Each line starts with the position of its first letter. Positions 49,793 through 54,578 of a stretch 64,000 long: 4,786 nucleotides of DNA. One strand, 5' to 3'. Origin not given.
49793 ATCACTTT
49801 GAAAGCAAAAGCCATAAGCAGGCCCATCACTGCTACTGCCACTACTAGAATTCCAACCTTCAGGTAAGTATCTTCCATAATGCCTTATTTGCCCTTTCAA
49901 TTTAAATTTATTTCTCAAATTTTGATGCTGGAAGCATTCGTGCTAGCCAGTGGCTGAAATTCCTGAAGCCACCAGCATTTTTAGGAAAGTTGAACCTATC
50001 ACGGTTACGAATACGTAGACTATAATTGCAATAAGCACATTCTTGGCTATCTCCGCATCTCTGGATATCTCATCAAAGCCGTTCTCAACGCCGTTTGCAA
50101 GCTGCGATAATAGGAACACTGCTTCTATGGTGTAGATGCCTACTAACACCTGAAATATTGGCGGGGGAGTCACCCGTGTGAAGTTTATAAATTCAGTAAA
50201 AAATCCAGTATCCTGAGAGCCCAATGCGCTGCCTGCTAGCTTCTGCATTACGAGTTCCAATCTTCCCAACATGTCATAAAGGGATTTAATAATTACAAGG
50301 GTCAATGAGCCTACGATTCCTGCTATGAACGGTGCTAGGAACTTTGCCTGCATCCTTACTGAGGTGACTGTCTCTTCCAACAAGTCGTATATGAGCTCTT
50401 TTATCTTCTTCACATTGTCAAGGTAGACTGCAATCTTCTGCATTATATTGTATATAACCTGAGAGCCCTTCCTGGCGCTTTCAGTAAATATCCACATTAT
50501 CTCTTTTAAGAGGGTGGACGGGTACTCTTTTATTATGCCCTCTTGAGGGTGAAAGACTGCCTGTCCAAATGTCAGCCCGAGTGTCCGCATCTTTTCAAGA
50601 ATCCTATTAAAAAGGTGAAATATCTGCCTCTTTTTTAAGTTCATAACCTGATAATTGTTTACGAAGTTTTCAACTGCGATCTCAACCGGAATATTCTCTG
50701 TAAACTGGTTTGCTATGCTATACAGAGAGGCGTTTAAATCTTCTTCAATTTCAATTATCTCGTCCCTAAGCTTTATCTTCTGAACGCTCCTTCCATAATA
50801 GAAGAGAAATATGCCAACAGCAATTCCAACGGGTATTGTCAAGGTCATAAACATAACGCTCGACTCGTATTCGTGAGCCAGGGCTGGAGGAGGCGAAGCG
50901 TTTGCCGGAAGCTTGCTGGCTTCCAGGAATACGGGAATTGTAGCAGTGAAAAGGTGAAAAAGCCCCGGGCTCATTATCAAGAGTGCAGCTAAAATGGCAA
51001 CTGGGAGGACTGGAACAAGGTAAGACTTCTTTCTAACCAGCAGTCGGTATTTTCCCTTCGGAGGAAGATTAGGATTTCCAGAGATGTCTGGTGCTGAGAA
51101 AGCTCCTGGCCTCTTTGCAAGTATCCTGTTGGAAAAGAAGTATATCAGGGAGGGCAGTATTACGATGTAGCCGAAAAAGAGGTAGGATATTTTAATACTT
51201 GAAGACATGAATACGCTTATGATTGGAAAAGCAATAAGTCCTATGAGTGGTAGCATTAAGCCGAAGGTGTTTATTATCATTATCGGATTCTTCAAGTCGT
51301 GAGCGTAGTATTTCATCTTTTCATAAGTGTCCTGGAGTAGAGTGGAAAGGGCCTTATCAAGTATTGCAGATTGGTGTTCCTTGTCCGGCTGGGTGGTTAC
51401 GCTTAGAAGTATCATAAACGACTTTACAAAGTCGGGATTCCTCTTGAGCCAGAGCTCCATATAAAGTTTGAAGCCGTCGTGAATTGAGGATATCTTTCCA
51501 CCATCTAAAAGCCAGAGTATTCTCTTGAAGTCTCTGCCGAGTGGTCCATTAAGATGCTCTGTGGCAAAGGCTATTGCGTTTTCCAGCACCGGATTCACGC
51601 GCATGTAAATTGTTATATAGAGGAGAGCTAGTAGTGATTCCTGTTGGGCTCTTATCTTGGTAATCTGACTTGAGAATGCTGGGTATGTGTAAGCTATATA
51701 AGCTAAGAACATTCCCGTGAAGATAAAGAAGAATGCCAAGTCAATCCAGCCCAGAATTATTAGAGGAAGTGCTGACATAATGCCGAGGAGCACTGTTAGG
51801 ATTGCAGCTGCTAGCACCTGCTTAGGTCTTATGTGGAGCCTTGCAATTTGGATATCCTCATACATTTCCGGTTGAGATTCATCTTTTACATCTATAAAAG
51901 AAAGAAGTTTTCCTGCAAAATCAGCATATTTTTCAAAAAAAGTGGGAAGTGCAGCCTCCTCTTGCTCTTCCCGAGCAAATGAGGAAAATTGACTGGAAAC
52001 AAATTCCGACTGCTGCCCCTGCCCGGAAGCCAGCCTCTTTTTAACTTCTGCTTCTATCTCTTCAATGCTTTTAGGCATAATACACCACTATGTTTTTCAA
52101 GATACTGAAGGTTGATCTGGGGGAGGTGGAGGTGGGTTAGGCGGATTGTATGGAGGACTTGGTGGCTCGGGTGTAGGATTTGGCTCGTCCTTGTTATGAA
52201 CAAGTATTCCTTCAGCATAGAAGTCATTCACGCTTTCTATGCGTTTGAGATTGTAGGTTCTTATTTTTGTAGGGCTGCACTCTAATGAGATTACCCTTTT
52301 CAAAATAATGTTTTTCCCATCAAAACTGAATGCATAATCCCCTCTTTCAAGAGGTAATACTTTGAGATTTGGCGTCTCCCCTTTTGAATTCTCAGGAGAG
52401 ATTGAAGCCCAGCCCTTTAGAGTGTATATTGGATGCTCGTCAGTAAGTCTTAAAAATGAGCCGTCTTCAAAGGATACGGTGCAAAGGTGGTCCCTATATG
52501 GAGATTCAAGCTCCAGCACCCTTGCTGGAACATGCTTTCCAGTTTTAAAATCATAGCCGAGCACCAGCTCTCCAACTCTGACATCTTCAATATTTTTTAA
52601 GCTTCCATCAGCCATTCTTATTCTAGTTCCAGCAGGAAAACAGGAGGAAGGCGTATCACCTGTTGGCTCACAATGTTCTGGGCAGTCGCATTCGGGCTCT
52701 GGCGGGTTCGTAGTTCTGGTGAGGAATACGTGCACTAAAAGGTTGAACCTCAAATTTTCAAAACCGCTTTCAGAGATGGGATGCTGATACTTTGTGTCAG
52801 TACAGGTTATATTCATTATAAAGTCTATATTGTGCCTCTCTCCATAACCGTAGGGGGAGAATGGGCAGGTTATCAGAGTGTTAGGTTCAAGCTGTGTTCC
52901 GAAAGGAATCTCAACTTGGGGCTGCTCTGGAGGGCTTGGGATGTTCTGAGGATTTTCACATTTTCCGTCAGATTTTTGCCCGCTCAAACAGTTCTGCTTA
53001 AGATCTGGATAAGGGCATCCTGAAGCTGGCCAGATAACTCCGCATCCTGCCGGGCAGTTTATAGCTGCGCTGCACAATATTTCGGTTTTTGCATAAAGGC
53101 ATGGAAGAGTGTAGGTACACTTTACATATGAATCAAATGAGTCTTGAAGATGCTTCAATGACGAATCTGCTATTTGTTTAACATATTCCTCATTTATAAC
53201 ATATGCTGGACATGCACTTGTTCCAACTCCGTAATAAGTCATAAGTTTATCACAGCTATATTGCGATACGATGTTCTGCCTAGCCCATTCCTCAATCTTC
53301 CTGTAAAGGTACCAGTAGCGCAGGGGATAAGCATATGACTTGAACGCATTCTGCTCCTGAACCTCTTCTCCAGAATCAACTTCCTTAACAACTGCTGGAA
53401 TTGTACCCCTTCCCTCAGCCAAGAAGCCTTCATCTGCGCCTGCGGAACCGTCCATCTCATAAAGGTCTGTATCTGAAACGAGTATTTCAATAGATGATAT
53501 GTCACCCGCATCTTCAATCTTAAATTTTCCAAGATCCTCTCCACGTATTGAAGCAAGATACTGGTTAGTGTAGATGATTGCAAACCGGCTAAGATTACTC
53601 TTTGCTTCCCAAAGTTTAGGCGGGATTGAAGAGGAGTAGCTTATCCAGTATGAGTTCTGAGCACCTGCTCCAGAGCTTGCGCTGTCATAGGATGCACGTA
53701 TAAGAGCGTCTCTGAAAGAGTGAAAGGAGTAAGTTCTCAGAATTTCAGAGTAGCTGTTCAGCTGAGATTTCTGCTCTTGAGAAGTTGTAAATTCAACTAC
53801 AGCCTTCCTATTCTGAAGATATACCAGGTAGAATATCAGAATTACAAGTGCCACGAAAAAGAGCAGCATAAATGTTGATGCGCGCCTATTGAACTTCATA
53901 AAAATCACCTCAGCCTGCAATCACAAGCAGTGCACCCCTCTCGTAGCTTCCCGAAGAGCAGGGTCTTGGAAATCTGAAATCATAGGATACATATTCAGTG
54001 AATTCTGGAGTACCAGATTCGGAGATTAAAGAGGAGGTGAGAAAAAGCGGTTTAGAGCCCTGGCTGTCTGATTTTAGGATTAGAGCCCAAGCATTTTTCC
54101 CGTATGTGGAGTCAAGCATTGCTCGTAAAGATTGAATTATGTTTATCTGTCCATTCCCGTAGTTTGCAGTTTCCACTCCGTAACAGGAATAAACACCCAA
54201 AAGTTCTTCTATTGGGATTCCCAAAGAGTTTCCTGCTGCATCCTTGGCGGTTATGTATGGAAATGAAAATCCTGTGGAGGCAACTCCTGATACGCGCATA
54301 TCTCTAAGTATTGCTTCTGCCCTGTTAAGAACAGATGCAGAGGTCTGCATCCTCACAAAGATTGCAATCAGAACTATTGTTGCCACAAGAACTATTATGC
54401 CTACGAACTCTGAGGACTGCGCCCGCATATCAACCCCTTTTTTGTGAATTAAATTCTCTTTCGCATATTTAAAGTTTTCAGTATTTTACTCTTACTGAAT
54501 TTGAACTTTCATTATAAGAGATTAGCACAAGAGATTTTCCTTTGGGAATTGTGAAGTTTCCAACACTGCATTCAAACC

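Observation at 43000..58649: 15.6-kb, 14-gene block of prepilin-like proteins carrying adhesin and enzyme modules around an orphan FlaJ-like platform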

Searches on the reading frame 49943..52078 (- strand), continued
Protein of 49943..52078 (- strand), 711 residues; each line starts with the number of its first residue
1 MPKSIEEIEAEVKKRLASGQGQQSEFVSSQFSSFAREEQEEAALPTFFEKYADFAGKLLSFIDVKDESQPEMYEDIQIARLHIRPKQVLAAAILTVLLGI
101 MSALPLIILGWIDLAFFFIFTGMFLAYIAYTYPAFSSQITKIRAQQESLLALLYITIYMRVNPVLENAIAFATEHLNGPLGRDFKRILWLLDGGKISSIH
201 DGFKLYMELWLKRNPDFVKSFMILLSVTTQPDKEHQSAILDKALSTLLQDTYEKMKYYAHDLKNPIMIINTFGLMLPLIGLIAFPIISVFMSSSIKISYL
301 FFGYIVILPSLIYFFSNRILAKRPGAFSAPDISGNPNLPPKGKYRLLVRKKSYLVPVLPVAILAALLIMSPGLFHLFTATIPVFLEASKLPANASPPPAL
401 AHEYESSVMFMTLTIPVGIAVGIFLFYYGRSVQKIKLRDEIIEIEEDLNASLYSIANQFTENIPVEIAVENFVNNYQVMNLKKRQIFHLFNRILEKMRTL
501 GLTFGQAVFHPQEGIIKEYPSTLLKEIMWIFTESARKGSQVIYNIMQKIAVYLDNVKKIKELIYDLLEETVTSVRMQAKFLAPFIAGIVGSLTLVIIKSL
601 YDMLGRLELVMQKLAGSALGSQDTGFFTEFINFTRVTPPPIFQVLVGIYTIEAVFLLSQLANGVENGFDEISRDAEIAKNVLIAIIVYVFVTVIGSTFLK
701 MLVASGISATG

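Call 75: fold_search(model_id=the predicted structure, library=pdb)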
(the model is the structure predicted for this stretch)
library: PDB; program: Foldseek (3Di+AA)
matches with E <= 10: 305; with E <= 0.001: 0
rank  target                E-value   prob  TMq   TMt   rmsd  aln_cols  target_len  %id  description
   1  6xr1                  7.0e-02  0.16  0.09  0.11  34.6       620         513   10  Computationally designed right-handed alpha/alpha single-chain toroid with 9 repeats (released 2021-07-14)
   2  9mvz_D                9.7e-02  0.08  0.08  0.06  58.9       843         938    9  Tripartite complex of MmpL5-S5-AcpM from Mycolicibacterium smegmatis (released 2025-07-30)
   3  7a0y_B                2.0e-01  0.21  0.11  0.17  25.9       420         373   14  Structure of dimeric sodium proton antiporter NhaA K300R variant, at pH 8.2, crystallized with chimeric Fab antibodies (released 2022-02-23)
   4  8izp                  2.6e-01  0.08  0.10  0.07  35.3       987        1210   10  Multidrug resistance-associated protein 3 (released 2024-04-10)
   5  9mw0_D                2.7e-01  0.06  0.08  0.08  36.4       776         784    9  Bipartite complex of MmpL5-AcpM from Mycolicibacterium smegmatis (released 2025-07-30)
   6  3jc8_Ca               2.9e-01  0.69  0.16  0.29  19.0       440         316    9  Architectural model of the type IVa pilus machine in a piliated state (released 2016-03-16)
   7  8pm6                  3.3e-01  0.06  0.09  0.08  37.5       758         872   11  Human bile salt export pump (BSEP) in complex with inhibitor GBM in nanodiscs (released 2023-11-22)
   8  6afw_A                3.6e-01  0.10  0.12  0.11  33.4       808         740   11  Proton pyrophosphatase-T228D mutant (released 2019-04-10)
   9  9hko_B                3.9e-01  0.08  0.09  0.11  32.4       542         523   13  Downregulated closed state of BetP in complex with betaine (released 2025-12-17)
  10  9i61_C                4.2e-01  0.06  0.08  0.10  31.4       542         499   12  Transient activated state of BetP in complex with betaine (released 2026-02-18)
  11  9i61_A                4.2e-01  0.06  0.09  0.11  32.5       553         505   12  Transient activated state of BetP in complex with betaine (released 2026-02-18)
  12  7zk8                  4.6e-01  0.10  0.15  0.10  36.9       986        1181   11  ABCB1 L971C mutant (mABCB1) in the outward facing state bound to AAC (released 2023-04-26)
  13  9syj_B                5.6e-01  0.04  0.09  0.08  36.2       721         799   13  Asymmetric hexameric MmpS4-MmpL4 complex from Mycobacterium tuberculosis with "short" coiled-coil domain (released 2026-01-28)
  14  6bs9_A                5.9e-01  1.00  0.15  0.70   3.4       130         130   15  Stage III sporulation protein AB (SpoIIIAB) (released 2018-01-17)
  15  8t1p_C                6.1e-01  0.15  0.11  0.13  28.4       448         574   12  Heterodimeric ABC transporter BmrCD in the occluded conformation bound to ADPVi: BmrCD_OC-ADPVi (released 2023-11-15)
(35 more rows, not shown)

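Call 78: search_protein_families(library=pfam, max_evalue=0.01, proteins=[L023:14621-15544:+, L027:20952-21923:+])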
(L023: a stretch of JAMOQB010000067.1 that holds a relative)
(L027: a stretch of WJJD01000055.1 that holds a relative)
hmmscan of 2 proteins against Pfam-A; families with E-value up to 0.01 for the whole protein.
L023:14621-15544:+ (308 aa): 1 family
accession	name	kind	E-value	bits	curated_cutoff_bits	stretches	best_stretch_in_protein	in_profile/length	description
PF01478.23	Peptidase_A24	-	4.9e-11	43.4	26.5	1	8-111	2-89/104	Type IV leader peptidase family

L027:20952-21923:+ (324 aa): 1 family
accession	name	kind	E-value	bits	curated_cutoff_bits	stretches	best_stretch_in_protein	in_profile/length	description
PF24400.1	DUF7544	-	1.1e-52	179.6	27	1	6-322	2-295/302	Family of unknown function (DUF7544)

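Call 85: find_encoding_contigs(protein=P0046, flank=10000, max_places=2)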
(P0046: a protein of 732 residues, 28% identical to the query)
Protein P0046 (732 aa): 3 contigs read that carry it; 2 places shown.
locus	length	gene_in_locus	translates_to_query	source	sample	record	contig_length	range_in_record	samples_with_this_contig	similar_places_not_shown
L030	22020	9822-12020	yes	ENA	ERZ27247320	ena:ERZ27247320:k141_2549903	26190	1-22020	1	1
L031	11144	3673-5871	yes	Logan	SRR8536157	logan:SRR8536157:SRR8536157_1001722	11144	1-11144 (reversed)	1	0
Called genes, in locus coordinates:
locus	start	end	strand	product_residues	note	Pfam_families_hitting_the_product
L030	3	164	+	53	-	?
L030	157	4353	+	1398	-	PF13715:CarbopepD_reg_2 (faint), PF01935:DUF87, PF04851:ResIII (faint), PF10412:TrwB_AAD_bind (faint), PF12846:AAA_10 (faint)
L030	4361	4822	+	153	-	-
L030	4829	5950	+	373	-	-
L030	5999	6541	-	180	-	PF03350:UPF0114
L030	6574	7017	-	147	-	-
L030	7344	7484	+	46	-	-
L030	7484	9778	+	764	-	PF00437:T2SSE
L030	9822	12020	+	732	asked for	-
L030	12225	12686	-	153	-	-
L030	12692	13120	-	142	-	PF21473:OB_Ssb-like, PF01336:tRNA_anti-codon (weak)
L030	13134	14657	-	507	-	PF00587:tRNA-synt_2b, PF03129:HGTP_anticodon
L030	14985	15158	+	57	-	-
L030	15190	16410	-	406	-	PF03215:Rad17 (weak), PF05496:RuvB_N (weak), PF05673:DUF815 (weak), PF01695:IstB_IS21 (faint), PF13191:AAA_16 (weak), PF13401:AAA_22 (faint), PF00004:AAA, PF16193:AAA_assoc_2 (faint)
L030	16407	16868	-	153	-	-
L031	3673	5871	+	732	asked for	-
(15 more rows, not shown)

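Call 86: find_encoding_contigs(protein=P0048, flank=10000, max_places=2)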
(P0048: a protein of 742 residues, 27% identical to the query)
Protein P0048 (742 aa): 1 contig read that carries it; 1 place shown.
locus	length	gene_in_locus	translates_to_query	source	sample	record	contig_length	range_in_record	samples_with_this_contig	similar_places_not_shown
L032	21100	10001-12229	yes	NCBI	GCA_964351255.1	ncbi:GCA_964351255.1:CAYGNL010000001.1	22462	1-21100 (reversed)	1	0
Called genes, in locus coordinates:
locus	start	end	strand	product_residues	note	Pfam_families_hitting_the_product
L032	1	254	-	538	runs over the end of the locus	?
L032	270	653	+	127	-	-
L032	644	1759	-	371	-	PF01702:TGT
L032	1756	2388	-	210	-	PF13483:Lactamase_B_3, PF12706:Lactamase_B_2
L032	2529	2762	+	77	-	-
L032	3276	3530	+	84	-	-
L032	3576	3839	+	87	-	-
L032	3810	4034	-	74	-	-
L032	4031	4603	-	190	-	PF01997:Translin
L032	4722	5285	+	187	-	-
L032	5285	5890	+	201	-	-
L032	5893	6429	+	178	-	-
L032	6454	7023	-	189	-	-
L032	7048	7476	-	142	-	-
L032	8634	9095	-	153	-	-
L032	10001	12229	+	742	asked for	-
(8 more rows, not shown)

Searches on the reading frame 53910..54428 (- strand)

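Call 5: search_protein_families(library=pfam, max_evalue=0.01, proteins=[window:53910-54428:-])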
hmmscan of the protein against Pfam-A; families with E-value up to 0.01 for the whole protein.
window:53910-54428:- (172 aa): 0 families

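Call 35: search_protein_families(library=pfam, max_evalue=10, proteins=[window:53910-54428:-])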
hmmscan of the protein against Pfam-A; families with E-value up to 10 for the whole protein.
window:53910-54428:- (172 aa): 2 families
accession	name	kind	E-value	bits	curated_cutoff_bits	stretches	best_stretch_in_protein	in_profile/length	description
PF03189.18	Otopetrin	-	0.021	14.2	27.8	1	8-39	237-268/434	Otopetrin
PF05251.17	Ost5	-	0.059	14.1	27.4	1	7-56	13-60/73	Oligosaccharyltransferase subunit 5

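Call 46: search_protein_families(library=ncbifam, max_evalue=0.01, proteins=[window:53910-54428:-])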
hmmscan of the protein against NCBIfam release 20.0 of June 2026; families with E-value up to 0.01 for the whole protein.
window:53910-54428:- (172 aa): 0 families
